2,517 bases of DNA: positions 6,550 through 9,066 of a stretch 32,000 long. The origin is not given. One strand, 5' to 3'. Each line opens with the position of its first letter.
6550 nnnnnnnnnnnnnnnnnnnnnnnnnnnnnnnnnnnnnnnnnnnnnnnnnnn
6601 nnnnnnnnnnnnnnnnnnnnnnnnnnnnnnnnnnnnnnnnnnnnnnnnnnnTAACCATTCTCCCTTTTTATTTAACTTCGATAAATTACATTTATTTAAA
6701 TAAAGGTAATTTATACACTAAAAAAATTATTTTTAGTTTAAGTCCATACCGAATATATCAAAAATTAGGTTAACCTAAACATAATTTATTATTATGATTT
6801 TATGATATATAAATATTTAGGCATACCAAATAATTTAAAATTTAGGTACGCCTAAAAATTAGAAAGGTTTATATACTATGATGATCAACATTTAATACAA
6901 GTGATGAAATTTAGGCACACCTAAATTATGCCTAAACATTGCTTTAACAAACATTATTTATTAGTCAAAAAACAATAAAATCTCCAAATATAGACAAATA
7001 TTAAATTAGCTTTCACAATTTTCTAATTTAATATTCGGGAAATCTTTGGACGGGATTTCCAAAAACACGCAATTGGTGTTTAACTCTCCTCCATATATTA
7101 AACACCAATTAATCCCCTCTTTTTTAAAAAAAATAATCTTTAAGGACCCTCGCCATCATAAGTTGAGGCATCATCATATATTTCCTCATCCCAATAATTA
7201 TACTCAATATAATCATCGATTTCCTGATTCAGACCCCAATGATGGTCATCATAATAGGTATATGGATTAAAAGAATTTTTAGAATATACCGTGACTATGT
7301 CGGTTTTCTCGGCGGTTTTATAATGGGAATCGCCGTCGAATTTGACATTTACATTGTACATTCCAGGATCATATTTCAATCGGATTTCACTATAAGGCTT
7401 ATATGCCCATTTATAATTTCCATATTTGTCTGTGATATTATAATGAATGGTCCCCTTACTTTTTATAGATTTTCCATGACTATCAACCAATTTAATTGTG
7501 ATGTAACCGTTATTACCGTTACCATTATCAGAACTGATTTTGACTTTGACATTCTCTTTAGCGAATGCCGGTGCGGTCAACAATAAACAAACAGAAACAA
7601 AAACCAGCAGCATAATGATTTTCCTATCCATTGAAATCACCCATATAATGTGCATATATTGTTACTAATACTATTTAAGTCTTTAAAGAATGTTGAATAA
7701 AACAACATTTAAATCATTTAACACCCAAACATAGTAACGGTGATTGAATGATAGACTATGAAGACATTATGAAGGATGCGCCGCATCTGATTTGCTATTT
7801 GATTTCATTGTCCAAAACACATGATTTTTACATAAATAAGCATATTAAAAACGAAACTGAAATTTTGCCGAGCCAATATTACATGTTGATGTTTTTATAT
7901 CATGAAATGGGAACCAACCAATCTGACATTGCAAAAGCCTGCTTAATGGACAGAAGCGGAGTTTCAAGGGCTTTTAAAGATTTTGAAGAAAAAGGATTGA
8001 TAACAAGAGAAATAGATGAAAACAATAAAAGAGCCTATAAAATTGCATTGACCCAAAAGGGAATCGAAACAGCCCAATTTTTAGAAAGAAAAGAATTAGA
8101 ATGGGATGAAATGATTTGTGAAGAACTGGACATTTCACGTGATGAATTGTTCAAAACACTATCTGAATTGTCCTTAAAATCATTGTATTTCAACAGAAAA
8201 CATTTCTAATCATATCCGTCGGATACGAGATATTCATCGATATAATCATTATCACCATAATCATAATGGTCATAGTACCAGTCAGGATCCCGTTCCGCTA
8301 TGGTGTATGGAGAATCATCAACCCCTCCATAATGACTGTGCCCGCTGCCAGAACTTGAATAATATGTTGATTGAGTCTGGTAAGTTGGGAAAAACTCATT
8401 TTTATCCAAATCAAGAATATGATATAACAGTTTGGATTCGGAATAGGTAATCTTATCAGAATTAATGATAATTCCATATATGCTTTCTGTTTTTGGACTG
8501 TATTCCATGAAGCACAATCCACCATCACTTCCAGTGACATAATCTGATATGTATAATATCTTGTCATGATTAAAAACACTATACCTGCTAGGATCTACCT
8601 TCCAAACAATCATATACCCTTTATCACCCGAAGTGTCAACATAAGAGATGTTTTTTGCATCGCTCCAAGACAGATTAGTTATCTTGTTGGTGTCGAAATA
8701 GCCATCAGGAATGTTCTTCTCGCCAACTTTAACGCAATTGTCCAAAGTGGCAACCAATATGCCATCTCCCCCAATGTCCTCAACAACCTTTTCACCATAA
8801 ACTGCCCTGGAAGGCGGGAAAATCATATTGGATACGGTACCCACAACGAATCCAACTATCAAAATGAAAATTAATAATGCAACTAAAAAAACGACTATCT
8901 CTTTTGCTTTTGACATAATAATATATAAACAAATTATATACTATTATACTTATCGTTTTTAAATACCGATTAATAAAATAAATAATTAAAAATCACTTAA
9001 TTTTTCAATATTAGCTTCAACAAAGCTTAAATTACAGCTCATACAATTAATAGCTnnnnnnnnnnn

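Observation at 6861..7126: Iron-box-gated promoter fires away from feoB into a gene-free stretch: candidate iron-responsive sRNA with an anti-Shine-Dalgarno loop (copy 1)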

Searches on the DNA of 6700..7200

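Call 25: search_rna_families(source=window, start=6700, end=7200, threshold=evalue, max_evalue=10)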
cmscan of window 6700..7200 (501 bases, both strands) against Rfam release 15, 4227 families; matches with E-value up to 10: 6.
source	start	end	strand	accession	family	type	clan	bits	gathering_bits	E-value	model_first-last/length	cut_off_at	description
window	6839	6927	-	RF00314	snoZ182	Gene; snRNA; snoRNA; CD-box;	-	24.9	80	0.017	1-92/92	no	Small nucleolar RNA Z182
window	6700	6738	-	RF02846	Ref84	Gene; antisense;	-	18.6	52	8.7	1-39/87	3'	Enterococcus sRNA 84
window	7129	7185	-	RF00136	SNORD81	Gene; snRNA; snoRNA; CD-box;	CL00050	17.2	50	3.1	1-77/77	no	Small nucleolar RNA SNORD81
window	7071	7110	-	RF03474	mir-4766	Gene; miRNA;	-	14.6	72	7.6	12-43/56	no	mir-4766 microRNA precursor family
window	7167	7193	-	RF01309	sR60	Gene; snRNA; snoRNA; CD-box;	CL00132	12.1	50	6.9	1-55/55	no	Small nucleolar RNA sR60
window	7048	7124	+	RF01052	Arthropod_7SK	Gene;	CL00013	7.2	44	8.1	1-351/351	no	Arthropod 7SK RNA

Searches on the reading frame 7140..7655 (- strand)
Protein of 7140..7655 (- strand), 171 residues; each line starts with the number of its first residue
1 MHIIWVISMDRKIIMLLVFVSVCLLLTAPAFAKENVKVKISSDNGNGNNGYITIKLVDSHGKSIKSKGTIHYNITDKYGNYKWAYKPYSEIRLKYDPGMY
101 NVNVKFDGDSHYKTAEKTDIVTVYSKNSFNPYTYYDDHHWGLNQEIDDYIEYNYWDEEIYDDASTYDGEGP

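Call 11: search_protein_families(library=pfam, proteins=[window:7140-7655:-])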
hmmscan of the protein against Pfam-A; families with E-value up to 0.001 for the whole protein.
window:7140-7655:- (171 aa): 0 families

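Call 61: search_protein_families(library=pfam, proteins=[window:7140-7655:-], max_evalue=10)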
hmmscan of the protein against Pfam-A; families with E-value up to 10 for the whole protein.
window:7140-7655:- (171 aa): 5 families
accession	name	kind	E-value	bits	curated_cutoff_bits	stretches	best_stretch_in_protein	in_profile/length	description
PF16640.11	Big_3_5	-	0.0018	19.3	35.5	1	35-123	15-87/88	Bacterial Ig-like domain (group 3)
PF00630.25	Filamin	-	0.0051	18.1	26.9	1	31-109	18-85/93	Filamin/ABP280 repeat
PF04725.17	PsbR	-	0.014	16.2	22.5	1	38-87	4-52/98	Photosystem II 10 kDa polypeptide PsbR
PF01477.28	PLAT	-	0.039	15.1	23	1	36-73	3-39/117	PLAT/LH2 domain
PF13721.11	SecD-TM1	-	0.07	14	30.5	1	12-46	8-42/103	SecD export protein N-terminal TM region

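Call 62: search_protein_families(library=ncbifam, proteins=[window:7140-7655:-], max_evalue=1)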
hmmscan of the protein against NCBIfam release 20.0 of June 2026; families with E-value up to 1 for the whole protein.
window:7140-7655:- (171 aa): 3 families
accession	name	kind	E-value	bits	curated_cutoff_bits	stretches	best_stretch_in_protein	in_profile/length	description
NF040942.2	hypo_ExtJ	equivalog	0.027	14.8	52.5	1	11-64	2-50/77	selenite/tellurite reduction operon protein ExtJ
NF040999.1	pilin_ComGC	equivalog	0.09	13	75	1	14-43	10-39/84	competence type IV pilus major pilin ComGC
NF045999.1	MAG1140_fam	equivalog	0.67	10.1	35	0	3-82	8-78/126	MAG1140 family protein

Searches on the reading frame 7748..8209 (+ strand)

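Call 11: search_protein_families(library=pfam, proteins=[window:7748-8209:+])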
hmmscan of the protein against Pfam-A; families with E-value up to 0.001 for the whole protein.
window:7748-8209:+ (153 aa): 8 families
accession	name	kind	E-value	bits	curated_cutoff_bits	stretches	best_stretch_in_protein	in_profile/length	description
PF12802.13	MarR_2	-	4.3e-14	52.9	27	1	41-96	5-61/61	MarR family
PF01047.28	MarR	-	2.4e-11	43.8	24.6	1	41-96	3-58/59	MarR family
PF13545.12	HTH_Crp_2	-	2e-05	24.9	27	1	56-87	23-55/70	Crp-like helix-turn-helix domain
PF13551.12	HTH_29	-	3e-05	24.4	28.1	0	52-84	8-41/64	Winged helix-turn helix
PF22381.2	Staph_reg_Sar_Rot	-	3.6e-05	24.2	27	1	30-108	3-81/85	Transcriptional regulator SarA/Rot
PF13463.12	HTH_27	-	8.9e-05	23.1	22.2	1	48-105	10-68/68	Winged helix DNA-binding domain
PF13412.12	HTH_24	-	0.00049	20.1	21.9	0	55-86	17-48/48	Winged helix-turn-helix DNA-binding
PF25213.1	HVO_A0261_N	-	0.00059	20.1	35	0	55-94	24-58/86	HVO_A0261 N-terminal domain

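Call 62: search_protein_families(library=ncbifam, proteins=[window:7748-8209:+], max_evalue=1)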
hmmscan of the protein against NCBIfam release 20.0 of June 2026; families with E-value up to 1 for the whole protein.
window:7748-8209:+ (153 aa): 25 families
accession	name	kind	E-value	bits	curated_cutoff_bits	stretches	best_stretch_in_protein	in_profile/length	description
NF045593.1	bilirub_TF_BilQ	equivalog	1.8e-16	60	125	1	17-141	7-131/135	bilirubin utilization transcriptional regulator BilQ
NF052638.1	TransRegOhrRVib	equivalog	1.1e-07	31.6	200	1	35-135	31-127/141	transcriptional regulator OhrR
NF002926.0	PRK03573.1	equivalog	2.2e-07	30.9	120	1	46-109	35-100/144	transcriptional regulator SlyA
NF041230.1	BagL_FevM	exception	3.6e-07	30.3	230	1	42-107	41-106/145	MarR family transcriptional regulator BagL/FevM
TIGR02337.1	HpaR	equivalog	3.9e-06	26.7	121.2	1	35-130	22-117/130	homoprotocatechuate degradation operon regulator HpaR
NF038251.1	AdcR_fam_Zn_TF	equivalog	4.6e-06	26.9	175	1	33-110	28-104/143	zinc-dependent MarR family transcriptional regulator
NF053606.1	Sta1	subfamily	5.6e-06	26.4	80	1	45-95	24-74/100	Sta1 family transcriptional regulator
NF053777.1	Saro0803TransReg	equivalog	2.6e-05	23.9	200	1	47-109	43-105/140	Saro_0803 family transcriptional regulator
NF010349.0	PRK13777.1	equivalog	2.8e-05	23.6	153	1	44-111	49-116/190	HTH-type transcriptional regulator Hpr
TIGR04176.1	MarR_EPS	equivalog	0.00013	22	88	1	43-125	6-95/105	MarR family EPS-associated transcriptional regulator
NF045919.1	HphnlacHdxRed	equivalog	0.00029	20.1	340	1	36-138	207-302/309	p-hydroxyphenylacetate 3-hydroxylase reductase component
NF050133.1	TransRegFabT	equivalog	0.00034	20.9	200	1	56-113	44-101/138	fatty acid biosynthesis transcriptional regulator FabT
TIGR01889.1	Staph_reg_Sar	paralog_domain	0.00049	20.4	62.6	1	27-110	11-98/109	staphylococcal accessory regulator family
TIGR04472.1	reg_rSAM_mob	hypoth_equivalog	0.0005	20.1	240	1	42-107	32-97/141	radical SAM mobile pair system MarR family transcriptional regulator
NF040939.2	trans_reg_lrs14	equivalog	0.00098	19.1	90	1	42-94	22-75/103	Lrs14 family HTH-type transcriptional regulator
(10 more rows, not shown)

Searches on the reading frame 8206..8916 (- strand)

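Call 11: search_protein_families(library=pfam, proteins=[window:8206-8916:-])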
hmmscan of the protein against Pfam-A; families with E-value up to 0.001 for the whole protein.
window:8206-8916:- (236 aa): 0 families

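Call 61: search_protein_families(library=pfam, proteins=[window:8206-8916:-], max_evalue=10)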
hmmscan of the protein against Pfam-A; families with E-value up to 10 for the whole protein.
window:8206-8916:- (236 aa): 1 family
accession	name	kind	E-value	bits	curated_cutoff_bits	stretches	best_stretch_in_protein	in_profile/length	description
PF23958.1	DUF7287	-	0.15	13.1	27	1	10-57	10-57/157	Family of unknown function (DUF7287)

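Call 62: search_protein_families(library=ncbifam, proteins=[window:8206-8916:-], max_evalue=1)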
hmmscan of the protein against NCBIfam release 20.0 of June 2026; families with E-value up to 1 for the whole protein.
window:8206-8916:- (236 aa): 1 family
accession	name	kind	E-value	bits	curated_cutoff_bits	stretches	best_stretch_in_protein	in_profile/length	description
NF003433.0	PRK04949.1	equivalog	0.044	13.4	140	1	7-58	74-125/254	sulfate transporter CysZ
